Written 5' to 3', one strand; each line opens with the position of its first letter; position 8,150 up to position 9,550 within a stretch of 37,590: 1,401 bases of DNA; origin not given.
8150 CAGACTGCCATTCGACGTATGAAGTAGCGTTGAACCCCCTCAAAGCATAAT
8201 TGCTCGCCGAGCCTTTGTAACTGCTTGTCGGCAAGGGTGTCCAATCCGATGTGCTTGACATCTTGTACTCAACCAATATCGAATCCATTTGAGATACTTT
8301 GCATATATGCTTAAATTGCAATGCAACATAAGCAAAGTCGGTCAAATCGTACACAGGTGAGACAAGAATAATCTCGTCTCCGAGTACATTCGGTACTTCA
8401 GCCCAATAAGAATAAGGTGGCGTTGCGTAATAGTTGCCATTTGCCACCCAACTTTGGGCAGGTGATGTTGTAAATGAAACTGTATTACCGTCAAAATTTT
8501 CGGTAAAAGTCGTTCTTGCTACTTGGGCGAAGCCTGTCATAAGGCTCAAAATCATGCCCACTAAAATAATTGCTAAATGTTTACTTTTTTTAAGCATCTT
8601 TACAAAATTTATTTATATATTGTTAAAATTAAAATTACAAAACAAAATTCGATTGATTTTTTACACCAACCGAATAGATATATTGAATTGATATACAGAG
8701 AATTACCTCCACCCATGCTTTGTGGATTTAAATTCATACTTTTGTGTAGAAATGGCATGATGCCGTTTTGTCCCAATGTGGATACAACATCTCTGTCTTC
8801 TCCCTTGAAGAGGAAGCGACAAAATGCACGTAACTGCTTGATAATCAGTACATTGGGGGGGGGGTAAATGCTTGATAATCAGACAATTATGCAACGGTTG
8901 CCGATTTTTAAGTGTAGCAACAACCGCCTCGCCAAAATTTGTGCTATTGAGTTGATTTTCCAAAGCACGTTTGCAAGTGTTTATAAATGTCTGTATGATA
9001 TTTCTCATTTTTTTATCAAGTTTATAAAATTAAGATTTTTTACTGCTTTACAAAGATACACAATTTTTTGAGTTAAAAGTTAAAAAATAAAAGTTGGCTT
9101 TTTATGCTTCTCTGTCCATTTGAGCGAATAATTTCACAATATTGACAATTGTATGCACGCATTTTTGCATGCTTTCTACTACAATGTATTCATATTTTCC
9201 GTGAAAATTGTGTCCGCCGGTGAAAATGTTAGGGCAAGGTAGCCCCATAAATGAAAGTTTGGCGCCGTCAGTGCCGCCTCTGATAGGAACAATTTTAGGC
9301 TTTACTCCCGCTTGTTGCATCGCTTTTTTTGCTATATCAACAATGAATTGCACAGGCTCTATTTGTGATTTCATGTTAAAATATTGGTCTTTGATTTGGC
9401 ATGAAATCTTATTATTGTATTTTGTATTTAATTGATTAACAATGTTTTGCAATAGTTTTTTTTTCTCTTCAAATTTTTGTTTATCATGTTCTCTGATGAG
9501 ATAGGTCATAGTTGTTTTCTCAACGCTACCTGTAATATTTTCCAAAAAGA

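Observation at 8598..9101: G10 tract flanked by 14-bp direct repeats in the leader of the giant adhesin gene: possible phase-variable translational coupling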

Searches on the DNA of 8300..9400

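Call 4: search_rna_families(source=window, start=8300, end=9400, threshold=evalue, max_evalue=10)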
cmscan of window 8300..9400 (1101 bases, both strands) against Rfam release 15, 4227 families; matches with E-value up to 10: 3.
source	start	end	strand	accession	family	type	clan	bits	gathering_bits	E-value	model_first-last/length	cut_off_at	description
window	8872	9019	-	RF00353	snoR31_Z110_Z27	Gene; snRNA; snoRNA; CD-box;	-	22.6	45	2.5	1-97/97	no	Small nucleolar RNA snoR31/Z110/Z27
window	8647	8675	-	RF00204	snoR12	Gene; snRNA; snoRNA; CD-box;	-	16.3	39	8.3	1-83/83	no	Small nucleolar RNA R12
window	8772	8888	+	RF00416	SNORA43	Gene; snRNA; snoRNA; HACA-box;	CL00029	15.2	80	3.6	1-138/138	no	Small nucleolar RNA SNORA43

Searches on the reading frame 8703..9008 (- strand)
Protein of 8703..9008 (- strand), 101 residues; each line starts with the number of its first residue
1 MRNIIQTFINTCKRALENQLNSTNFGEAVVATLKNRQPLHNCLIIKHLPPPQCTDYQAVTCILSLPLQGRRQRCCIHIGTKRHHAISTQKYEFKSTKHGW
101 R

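Call 12: search_protein_families(library=pfam, proteins=[window:8703-9008:-], max_evalue=0.01)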
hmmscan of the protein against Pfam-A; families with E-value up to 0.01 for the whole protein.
window:8703-9008:- (101 aa): 0 families

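Call 73: find_homologous_proteins(query=window:8706-9008:-, max_evalue=0.001)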
Query window:8706-9008:- (101 aa): 1 proteins with E <= 0.001 among 1 candidates.
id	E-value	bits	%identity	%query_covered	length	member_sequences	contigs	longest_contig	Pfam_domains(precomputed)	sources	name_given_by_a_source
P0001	3.1e-64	231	100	100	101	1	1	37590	-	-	-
